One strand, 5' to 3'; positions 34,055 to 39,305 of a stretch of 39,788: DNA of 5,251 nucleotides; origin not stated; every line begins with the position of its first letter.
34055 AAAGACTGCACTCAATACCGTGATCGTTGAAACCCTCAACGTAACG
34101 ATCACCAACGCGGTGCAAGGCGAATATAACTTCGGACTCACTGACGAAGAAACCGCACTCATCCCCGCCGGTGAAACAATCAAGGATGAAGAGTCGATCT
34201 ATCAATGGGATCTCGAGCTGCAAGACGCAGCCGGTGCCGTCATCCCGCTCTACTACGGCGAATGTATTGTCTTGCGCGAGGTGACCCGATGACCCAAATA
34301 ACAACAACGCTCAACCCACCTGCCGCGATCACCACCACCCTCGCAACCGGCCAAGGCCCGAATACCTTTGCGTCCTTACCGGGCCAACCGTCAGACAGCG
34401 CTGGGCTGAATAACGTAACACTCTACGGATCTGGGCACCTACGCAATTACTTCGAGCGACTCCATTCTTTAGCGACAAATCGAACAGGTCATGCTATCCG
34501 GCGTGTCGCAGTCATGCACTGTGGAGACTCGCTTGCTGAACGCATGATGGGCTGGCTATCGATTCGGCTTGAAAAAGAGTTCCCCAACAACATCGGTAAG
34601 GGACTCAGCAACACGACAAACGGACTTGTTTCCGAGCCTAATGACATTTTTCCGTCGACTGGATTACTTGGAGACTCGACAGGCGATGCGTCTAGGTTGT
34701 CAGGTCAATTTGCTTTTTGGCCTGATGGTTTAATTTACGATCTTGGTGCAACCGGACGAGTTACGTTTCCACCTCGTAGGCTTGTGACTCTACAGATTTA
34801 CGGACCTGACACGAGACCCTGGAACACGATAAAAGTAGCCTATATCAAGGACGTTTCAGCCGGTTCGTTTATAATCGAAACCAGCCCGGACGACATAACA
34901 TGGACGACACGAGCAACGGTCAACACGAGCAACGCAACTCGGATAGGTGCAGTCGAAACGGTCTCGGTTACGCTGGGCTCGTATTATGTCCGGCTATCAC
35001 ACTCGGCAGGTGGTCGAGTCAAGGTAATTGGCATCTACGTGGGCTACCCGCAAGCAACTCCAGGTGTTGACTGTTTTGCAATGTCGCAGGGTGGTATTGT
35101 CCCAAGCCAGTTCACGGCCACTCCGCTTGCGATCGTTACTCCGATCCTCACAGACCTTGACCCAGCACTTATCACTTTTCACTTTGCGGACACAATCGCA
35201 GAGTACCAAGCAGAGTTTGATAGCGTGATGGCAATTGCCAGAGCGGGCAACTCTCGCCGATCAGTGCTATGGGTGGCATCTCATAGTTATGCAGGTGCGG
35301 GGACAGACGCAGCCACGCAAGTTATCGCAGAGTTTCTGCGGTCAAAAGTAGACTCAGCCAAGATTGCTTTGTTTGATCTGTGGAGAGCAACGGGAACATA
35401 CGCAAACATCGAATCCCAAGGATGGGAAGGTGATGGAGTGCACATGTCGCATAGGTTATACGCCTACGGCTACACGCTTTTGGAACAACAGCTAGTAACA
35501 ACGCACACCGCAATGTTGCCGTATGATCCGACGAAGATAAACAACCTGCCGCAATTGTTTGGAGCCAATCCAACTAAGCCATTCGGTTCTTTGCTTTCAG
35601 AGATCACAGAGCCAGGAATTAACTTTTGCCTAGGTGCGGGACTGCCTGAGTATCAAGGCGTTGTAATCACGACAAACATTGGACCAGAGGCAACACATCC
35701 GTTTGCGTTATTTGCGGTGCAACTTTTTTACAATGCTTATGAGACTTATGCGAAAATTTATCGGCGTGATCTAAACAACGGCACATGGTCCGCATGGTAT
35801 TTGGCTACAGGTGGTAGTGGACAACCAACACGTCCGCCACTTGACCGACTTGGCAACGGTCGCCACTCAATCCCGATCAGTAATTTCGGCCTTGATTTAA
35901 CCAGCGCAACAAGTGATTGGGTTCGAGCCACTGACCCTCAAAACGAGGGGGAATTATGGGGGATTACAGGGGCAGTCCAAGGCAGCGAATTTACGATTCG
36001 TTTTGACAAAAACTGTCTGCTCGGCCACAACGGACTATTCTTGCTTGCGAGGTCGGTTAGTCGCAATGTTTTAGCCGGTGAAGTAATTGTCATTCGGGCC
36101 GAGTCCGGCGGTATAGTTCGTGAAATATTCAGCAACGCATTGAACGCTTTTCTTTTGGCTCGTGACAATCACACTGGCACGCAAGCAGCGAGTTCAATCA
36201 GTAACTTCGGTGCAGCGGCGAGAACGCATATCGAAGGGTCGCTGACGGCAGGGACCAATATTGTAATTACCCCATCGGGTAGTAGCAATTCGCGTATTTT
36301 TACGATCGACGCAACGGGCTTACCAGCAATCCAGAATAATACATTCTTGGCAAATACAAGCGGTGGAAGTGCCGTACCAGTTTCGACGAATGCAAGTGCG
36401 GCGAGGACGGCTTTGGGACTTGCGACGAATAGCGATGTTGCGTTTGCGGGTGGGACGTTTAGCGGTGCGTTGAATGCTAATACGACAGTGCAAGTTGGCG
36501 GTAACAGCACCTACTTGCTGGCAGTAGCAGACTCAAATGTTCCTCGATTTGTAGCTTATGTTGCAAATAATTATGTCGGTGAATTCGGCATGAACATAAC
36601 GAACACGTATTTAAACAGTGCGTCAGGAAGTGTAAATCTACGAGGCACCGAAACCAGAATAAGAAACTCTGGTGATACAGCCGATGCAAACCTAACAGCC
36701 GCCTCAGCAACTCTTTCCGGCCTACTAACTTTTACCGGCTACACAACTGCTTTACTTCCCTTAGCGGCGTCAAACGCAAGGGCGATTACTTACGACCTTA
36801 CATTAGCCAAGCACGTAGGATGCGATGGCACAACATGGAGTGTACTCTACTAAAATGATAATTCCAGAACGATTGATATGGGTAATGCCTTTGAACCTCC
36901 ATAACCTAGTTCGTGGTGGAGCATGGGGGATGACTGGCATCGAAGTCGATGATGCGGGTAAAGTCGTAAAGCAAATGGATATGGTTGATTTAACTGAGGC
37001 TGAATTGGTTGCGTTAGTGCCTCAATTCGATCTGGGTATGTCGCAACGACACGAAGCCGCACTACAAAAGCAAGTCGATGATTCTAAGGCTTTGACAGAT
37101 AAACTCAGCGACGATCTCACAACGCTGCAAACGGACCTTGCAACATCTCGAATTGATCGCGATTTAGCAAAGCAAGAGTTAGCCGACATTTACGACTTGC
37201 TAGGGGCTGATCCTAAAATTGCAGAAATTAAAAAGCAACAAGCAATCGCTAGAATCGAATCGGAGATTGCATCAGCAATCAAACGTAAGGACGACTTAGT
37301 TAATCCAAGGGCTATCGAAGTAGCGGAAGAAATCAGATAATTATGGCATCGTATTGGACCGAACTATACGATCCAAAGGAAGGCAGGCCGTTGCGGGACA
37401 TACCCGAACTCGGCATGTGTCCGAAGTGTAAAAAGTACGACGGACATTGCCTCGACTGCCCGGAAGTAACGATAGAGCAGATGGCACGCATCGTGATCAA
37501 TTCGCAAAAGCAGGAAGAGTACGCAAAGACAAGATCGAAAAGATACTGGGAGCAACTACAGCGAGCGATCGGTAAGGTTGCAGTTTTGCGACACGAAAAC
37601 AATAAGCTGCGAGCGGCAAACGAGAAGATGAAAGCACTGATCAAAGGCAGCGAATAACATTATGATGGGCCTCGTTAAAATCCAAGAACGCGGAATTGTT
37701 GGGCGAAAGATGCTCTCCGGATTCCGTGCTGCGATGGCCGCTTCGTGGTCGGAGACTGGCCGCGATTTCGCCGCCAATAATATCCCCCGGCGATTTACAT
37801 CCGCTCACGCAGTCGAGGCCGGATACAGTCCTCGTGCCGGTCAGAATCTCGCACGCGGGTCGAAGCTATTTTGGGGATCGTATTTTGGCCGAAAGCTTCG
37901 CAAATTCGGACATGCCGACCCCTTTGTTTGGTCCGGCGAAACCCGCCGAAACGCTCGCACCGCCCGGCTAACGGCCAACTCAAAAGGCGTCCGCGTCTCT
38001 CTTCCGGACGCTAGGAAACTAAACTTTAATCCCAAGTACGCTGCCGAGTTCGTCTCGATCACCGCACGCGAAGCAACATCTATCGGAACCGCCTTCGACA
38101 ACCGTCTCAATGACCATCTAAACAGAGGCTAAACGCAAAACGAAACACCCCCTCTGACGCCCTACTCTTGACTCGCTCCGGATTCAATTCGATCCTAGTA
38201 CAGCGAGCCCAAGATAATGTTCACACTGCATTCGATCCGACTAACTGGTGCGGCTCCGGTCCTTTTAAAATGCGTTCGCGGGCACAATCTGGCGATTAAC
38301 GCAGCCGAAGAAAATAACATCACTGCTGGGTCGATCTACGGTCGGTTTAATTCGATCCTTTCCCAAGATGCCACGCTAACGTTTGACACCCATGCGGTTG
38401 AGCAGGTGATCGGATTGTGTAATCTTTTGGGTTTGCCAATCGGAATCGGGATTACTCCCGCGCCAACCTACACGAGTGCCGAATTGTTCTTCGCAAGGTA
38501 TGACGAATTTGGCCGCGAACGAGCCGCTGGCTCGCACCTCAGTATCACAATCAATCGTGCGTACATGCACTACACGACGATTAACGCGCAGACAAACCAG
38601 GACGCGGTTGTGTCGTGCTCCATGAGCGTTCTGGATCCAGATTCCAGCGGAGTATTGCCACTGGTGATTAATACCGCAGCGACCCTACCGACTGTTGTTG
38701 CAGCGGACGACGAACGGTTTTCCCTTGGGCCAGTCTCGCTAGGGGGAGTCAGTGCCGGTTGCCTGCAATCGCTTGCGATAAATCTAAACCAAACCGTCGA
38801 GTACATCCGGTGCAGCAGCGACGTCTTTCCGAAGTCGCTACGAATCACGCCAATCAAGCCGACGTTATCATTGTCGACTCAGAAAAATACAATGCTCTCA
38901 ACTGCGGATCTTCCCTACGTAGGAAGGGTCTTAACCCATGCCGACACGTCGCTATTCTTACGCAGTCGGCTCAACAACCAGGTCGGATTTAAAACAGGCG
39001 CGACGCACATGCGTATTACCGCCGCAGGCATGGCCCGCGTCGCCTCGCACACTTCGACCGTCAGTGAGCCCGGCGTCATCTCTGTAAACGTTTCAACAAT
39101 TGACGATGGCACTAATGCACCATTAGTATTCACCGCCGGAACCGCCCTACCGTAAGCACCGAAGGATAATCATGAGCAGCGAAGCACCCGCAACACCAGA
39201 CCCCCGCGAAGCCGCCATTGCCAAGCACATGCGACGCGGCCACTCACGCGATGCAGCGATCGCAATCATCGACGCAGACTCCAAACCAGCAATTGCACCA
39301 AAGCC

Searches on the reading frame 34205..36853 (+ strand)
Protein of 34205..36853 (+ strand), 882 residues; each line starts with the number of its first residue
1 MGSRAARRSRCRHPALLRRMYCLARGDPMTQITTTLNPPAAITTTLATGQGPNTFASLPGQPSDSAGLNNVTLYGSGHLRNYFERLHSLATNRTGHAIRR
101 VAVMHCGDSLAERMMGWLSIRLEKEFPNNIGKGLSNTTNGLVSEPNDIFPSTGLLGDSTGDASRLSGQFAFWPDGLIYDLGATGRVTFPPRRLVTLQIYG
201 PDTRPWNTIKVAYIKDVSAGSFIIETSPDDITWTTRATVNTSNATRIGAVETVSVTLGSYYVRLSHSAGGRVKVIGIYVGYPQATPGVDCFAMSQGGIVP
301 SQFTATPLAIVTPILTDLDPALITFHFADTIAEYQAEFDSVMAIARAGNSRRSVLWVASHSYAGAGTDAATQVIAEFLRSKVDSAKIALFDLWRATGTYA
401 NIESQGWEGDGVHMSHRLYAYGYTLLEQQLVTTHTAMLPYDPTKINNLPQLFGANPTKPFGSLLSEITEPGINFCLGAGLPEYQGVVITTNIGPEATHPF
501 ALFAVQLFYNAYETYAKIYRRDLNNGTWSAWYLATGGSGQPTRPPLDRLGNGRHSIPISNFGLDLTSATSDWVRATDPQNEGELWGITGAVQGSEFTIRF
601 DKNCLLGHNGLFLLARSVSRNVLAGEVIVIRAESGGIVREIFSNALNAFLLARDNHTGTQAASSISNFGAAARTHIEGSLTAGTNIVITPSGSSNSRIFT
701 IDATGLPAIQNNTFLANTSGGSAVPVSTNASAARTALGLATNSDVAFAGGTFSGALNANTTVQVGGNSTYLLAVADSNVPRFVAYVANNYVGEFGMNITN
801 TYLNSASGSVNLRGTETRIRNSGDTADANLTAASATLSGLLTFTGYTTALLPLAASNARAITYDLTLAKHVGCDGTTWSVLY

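Call 18: search_protein_families(library=phrogs, proteins=[window:34205-36853:+], max_evalue=0.001)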
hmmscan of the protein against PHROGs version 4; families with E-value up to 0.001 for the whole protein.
window:34205-36853:+ (882 aa): 1 family
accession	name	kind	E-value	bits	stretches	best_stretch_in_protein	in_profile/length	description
phrog_2647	-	head and packaging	4.6e-05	23.6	1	647-687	39-79/336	head decoration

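Call 19: search_protein_families(library=pfam, proteins=[window:34205-36853:+], max_evalue=0.001)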
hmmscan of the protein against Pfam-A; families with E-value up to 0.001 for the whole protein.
window:34205-36853:+ (882 aa): 0 families

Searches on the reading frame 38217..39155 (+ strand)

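Call 18: search_protein_families(library=phrogs, proteins=[window:38217-39155:+], max_evalue=0.001)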
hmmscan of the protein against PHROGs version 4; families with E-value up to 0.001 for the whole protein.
window:38217-39155:+ (312 aa): 1 family
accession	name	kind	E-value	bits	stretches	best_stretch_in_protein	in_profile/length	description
phrog_290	-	tail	4.7e-07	30.4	1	121-221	150-253/411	minor tail protein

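Call 19: search_protein_families(library=pfam, proteins=[window:38217-39155:+], max_evalue=0.001)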
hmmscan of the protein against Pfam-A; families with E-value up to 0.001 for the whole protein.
window:38217-39155:+ (312 aa): 1 family
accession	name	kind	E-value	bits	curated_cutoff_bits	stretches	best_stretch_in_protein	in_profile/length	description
PF18906.5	Phage_tube_2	-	1.3e-05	25.4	27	1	121-220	114-211/266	Phage tail tube protein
